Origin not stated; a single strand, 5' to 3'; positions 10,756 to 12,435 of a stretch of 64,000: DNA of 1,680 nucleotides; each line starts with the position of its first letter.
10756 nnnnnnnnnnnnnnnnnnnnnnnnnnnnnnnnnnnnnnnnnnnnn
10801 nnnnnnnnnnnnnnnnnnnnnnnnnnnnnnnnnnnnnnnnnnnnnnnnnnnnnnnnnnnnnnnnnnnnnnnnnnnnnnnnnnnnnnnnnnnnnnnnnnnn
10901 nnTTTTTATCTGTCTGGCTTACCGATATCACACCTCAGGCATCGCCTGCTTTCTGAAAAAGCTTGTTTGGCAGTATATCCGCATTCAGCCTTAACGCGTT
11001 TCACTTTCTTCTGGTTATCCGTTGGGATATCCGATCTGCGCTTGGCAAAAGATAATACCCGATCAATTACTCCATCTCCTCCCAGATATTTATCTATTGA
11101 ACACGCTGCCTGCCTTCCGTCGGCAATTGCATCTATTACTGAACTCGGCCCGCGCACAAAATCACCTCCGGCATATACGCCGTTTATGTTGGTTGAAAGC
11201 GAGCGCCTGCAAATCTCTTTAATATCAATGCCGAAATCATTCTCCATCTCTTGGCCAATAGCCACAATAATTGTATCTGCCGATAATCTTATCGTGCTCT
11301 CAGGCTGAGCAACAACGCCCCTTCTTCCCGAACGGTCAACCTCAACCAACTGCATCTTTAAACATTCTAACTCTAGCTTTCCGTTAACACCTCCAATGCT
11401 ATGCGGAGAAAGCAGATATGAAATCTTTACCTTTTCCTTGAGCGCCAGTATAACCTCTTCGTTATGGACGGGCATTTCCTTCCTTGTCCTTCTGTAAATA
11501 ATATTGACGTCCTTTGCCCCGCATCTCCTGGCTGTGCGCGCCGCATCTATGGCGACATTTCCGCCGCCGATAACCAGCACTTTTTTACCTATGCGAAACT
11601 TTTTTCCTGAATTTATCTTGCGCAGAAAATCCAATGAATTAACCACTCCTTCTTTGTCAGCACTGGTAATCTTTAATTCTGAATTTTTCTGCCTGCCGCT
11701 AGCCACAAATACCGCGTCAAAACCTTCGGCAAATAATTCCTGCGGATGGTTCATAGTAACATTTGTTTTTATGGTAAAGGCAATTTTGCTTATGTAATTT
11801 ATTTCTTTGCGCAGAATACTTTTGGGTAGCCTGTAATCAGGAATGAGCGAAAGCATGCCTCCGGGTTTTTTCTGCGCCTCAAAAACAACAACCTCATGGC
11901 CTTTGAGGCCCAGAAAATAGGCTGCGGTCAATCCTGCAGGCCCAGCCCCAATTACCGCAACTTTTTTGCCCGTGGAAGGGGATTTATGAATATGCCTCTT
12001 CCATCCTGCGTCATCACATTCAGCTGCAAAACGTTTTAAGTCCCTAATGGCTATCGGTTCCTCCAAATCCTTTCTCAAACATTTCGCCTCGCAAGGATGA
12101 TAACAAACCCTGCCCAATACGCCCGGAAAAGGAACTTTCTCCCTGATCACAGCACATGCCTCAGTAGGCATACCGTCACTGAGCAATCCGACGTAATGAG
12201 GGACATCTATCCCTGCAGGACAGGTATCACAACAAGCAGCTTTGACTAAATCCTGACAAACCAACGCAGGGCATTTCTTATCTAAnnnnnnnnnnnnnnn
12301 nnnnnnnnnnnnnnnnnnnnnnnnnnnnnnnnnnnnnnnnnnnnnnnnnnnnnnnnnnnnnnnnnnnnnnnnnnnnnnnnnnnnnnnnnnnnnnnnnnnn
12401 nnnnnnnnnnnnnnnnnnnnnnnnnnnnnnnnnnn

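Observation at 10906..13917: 1003-aa fusion of a NuoF-like FMN/NADH module with a GltD/NfnB-like FAD-NAD(P)H oxidoreductase as the FDH electron-transfer subunit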

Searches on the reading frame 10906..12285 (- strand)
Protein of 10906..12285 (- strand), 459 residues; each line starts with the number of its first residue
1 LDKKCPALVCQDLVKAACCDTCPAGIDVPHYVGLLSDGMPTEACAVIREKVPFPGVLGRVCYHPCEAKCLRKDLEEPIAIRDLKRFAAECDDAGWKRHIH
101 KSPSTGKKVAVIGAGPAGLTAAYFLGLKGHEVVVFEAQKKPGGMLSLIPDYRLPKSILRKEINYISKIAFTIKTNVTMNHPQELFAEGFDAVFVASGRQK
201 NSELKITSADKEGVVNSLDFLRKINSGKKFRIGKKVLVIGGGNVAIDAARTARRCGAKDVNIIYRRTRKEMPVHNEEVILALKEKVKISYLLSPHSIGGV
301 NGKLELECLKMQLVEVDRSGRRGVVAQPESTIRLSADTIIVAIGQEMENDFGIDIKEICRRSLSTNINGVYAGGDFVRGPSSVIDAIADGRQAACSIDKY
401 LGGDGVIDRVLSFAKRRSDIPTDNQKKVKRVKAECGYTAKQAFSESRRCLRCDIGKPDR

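Call 14: search_solved_structures(query=window:10906-12285:-, max_evalue=1e-10, show_alignments=3)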
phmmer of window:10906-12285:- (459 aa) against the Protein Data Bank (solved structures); distinct sequences matched with E-value up to 1e-10: 13.
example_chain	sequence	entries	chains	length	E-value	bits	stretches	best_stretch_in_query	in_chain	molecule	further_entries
9bov_A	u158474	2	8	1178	3.6e-100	339.4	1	16-426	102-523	Molybdopterin oxidoreductase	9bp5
9n5u_A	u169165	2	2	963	2.9e-94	319.9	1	17-404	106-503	NfnA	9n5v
8oh5_C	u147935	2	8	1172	2.9e-91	310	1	16-407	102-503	Formate dehydrogenase-O, major subunit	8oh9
4ylf_B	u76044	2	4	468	3.9e-71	243.7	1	17-404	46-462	Dihydropyrimidine dehydrogenase subunit A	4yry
5jca_L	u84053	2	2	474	4.6e-68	233.5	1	14-402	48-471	NADH-dependent Ferredoxin:NADP Oxidoreductase (NfnI) subunit alpha | NADH-dependent Ferredoxin:NADP Oxidoreductase subunit alpha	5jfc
5vj7_A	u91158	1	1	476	7.6e-63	216.3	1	15-404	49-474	Oxidoreductase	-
2vdc_G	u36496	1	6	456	1.4e-46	162.7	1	17-401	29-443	GLUTAMATE SYNTHASE [NADPH] SMALL CHAIN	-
6s6s_G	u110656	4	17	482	1.7e-46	162.4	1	17-401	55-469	Glutamate synthase [NADPH] small chain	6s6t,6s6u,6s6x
7mfm_I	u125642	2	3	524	4e-42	148.1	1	20-408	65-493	Glutamate synthase (NADPH) small chain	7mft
1h7x_A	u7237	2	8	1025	2.8e-28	102.4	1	7-402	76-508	DIHYDROPYRIMIDINE DEHYDROGENASE | Dihydropyrimidine dehydrogenase [NADP(+)]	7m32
7m31_A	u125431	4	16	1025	2.8e-28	102.4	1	7-402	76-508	Dihydropyrimidine dehydrogenase [NADP(+)]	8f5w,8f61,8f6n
1gt8_A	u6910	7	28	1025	2.8e-28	102.4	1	7-402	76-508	DIHYDROPYRIMIDINE DEHYDROGENASE | Dihydropyrimidine dehydrogenase [NADP(+)]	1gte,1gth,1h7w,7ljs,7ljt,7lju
5twb_A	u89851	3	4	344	6.8e-11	45.1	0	226-405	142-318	Ferredoxin--NADP reductase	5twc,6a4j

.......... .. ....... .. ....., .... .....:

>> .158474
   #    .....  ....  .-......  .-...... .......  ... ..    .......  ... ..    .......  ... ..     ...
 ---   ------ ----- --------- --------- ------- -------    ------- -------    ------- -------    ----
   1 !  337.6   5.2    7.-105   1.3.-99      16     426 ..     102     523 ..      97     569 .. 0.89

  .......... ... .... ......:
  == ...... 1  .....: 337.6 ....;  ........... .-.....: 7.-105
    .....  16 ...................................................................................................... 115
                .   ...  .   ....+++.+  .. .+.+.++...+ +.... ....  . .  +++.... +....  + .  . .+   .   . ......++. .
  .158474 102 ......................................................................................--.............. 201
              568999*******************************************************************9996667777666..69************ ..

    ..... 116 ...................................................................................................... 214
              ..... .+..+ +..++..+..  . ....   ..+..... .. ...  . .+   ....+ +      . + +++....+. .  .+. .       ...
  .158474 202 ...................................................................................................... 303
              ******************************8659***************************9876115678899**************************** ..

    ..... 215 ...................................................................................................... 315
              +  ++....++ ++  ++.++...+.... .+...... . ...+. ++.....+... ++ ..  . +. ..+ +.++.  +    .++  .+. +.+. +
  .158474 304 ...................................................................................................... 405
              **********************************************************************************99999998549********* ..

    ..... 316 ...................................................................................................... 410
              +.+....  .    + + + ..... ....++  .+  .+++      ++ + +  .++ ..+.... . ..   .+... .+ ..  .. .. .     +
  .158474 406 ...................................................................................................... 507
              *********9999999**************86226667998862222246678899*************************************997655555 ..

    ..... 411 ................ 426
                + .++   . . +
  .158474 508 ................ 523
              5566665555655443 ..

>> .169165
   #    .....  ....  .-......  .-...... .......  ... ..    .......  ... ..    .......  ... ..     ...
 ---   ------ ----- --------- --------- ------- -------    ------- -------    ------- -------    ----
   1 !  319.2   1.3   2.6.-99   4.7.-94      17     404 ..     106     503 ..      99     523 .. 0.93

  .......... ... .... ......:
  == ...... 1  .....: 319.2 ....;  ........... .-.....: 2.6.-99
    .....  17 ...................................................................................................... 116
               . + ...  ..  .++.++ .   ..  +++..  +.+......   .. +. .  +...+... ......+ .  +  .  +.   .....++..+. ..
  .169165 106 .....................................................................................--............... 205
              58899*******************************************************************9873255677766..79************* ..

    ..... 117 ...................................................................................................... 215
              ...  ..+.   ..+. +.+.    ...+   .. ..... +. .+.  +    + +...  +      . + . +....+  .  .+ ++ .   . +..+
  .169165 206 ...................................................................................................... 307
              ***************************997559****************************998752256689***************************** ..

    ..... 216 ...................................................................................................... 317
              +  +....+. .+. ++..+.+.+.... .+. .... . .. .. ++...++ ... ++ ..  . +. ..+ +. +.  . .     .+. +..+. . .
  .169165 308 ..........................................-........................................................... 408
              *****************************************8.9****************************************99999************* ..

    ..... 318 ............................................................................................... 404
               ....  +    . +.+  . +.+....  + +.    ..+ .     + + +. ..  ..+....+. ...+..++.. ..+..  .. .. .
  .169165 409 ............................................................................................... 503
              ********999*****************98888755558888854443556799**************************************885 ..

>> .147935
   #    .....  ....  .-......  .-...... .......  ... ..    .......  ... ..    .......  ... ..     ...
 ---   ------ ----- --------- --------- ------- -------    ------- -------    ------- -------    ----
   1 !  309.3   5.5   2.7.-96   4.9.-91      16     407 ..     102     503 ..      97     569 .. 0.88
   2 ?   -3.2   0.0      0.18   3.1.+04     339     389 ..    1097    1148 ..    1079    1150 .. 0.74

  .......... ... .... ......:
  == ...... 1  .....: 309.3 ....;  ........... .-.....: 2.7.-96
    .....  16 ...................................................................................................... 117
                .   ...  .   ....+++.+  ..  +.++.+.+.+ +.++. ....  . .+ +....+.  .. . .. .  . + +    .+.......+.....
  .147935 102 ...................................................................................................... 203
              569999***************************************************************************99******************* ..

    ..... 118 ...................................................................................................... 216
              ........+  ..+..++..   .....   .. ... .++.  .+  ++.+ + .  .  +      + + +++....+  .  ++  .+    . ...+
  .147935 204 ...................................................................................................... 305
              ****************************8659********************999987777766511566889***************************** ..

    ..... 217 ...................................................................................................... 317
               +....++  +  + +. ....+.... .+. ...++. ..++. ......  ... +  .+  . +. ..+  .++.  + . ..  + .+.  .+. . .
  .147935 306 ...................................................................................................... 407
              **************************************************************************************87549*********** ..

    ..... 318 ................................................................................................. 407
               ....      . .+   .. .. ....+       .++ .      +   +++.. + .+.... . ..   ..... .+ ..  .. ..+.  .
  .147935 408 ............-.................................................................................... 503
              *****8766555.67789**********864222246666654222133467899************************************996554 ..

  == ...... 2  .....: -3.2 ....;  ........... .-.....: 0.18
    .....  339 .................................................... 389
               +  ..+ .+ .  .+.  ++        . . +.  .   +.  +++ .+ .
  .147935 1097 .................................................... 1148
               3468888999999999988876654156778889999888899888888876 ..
